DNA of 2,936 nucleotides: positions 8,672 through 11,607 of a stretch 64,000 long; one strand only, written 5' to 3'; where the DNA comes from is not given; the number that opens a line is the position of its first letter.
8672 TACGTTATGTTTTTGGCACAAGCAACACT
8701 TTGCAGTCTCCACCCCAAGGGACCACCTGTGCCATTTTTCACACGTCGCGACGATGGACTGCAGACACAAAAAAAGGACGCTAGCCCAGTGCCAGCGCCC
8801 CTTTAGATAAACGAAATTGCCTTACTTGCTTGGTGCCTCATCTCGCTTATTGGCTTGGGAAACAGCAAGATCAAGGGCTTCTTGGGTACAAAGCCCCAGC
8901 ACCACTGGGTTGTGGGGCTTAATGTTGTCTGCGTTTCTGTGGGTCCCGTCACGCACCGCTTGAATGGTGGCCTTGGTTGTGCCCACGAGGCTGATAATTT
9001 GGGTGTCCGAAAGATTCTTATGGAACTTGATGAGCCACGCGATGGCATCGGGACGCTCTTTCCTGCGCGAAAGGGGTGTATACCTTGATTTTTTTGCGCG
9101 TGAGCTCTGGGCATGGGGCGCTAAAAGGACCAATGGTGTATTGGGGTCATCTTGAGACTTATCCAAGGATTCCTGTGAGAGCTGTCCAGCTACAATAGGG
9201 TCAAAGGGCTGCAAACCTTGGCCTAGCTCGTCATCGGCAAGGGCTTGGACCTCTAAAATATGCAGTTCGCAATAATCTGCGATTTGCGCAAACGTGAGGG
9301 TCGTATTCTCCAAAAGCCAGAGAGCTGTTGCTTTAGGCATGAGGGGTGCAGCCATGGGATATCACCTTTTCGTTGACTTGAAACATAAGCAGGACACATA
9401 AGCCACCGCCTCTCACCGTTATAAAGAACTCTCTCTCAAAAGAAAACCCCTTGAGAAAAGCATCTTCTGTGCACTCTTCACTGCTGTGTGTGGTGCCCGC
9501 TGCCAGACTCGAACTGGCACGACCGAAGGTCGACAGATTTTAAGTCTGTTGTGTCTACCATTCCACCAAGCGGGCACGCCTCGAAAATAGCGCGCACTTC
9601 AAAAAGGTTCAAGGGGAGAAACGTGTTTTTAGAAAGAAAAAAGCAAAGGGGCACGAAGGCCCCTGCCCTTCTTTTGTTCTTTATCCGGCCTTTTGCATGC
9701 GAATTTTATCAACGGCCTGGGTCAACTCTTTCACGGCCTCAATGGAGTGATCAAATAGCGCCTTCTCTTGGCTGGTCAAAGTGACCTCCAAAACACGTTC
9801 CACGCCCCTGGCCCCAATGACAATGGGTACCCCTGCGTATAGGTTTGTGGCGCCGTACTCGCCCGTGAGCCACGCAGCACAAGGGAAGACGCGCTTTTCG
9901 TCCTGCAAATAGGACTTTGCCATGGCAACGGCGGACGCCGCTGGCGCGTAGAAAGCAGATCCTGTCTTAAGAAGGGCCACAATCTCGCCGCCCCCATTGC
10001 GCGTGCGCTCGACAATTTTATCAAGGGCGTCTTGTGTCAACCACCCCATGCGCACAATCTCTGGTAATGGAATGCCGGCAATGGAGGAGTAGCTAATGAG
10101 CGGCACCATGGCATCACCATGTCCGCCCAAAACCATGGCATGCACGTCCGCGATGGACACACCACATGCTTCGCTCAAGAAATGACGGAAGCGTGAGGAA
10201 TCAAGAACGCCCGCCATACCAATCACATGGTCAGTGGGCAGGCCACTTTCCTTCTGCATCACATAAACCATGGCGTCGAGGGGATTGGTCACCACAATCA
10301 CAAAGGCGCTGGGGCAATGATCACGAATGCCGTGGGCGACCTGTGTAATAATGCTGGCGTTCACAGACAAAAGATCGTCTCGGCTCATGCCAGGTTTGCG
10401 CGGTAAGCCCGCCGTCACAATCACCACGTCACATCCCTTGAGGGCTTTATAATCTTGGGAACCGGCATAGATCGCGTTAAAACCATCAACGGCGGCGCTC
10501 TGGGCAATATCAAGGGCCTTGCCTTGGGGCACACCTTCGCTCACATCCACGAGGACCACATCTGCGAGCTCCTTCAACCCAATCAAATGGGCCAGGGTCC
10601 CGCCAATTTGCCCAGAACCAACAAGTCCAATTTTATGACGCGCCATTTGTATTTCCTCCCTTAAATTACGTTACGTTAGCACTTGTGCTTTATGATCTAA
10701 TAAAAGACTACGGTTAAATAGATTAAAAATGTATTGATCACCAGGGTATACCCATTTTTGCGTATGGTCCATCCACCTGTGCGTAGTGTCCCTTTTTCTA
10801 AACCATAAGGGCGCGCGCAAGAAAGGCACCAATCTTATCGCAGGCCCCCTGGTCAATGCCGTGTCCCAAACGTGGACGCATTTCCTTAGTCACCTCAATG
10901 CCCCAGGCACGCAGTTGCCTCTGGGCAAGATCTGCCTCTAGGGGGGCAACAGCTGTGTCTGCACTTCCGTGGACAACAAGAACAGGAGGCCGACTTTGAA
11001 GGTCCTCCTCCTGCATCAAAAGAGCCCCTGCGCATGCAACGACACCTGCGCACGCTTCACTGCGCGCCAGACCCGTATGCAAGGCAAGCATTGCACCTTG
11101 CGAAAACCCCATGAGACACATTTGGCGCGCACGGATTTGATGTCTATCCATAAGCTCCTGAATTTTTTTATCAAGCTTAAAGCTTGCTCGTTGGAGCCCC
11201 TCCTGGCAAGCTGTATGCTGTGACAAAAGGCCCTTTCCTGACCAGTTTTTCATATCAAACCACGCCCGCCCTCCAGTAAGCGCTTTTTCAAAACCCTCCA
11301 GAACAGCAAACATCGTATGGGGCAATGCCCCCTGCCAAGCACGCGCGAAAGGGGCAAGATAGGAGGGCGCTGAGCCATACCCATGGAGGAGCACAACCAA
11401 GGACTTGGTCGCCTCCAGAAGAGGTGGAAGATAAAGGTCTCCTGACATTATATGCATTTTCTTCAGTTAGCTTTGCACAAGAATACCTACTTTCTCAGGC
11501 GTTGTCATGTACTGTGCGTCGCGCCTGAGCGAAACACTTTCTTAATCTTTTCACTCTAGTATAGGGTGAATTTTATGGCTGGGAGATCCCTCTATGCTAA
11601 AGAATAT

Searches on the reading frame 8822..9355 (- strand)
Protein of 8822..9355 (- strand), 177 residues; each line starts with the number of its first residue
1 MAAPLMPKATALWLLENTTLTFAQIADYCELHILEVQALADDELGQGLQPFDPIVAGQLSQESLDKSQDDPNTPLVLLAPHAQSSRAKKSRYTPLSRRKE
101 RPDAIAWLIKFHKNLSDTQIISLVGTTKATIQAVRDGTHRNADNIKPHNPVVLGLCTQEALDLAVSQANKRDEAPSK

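Call 7: search_protein_families(library=pfam, proteins=[window:8822-9355:-], max_evalue=0.001)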
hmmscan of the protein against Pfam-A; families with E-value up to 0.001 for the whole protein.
window:8822-9355:- (177 aa): 1 family
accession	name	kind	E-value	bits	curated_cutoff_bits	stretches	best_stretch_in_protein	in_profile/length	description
PF06242.16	TrcR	-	2.6e-51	173.8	22.2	1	34-170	1-139/139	Transcriptional cell cycle regulator TrcR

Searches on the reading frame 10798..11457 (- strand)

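Call 4: search_protein_families(library=pfam, proteins=[window:10798-11457:-], max_evalue=0.01)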
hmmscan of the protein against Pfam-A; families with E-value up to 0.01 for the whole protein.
window:10798-11457:- (219 aa): 9 families
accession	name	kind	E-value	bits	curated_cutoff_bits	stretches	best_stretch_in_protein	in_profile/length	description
PF02230.22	Abhydrolase_2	-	1e-25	91.3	23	1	17-214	13-214/217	Phospholipase/Carboxylesterase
PF12146.15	Hydrolase_4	-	5.3e-07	29.6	27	1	74-150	41-115/239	Serine aminopeptidase, S33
PF00326.27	Peptidase_S9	-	6e-07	29.6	22.6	1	153-204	141-192/213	Prolyl oligopeptidase family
PF20434.5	BD-FAE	-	2.2e-05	24.5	26.8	0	105-133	83-111/215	BD-FAE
PF03959.19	FSH1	-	0.00016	21.8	21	1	62-172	68-176/211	Serine hydrolase (FSH1)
PF12697.13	Abhydrolase_6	-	0.0013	19.9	26.3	1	21-187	1-122/217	Alpha/beta hydrolase family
PF01738.24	DLH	-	0.0022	18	21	1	92-200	78-187/217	Dienelactone hydrolase family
PF07859.19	Abhydrolase_3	-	0.0057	16.9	25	0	103-133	63-93/210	alpha/beta hydrolase fold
PF00561.26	Abhydrolase_1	-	0.0093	16.1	25.8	0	110-176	68-134/245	alpha/beta hydrolase fold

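Call 5: search_protein_families(library=ncbifam, proteins=[window:10798-11457:-], max_evalue=0.01)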
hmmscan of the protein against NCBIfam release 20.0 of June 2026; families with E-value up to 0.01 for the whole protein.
window:10798-11457:- (219 aa): 5 families
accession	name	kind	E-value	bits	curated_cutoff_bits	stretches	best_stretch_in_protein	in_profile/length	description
NF008525.0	PRK11460.1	equivalog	1.4e-21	76.9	191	1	16-205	14-197/232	esterase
NF050058.1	e_dPHAscl_type1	hypoth_equivalog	1.5e-13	50.9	150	2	7-147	11-140/276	extracellular catalytic domain type 1 short-chain-length polyhydroxyalkanoate depolymerase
TIGR01840.1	esterase_phb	subfamily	9.3e-06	25.3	107.85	1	8-145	3-129/213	PHB depolymerase family esterase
NF050057.1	e_dPHAmcl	equivalog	0.00072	18.9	270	1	140-213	174-248/252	extracellular medium-chain-length polyhydroxyalkanoate depolymerase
NF050059.1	e_dPHAscl_type2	hypoth_equivalog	0.0096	15.3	280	0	105-145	3-43/305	extracellular catalytic domain type 2 short-chain-length polyhydroxyalkanoate depolymerase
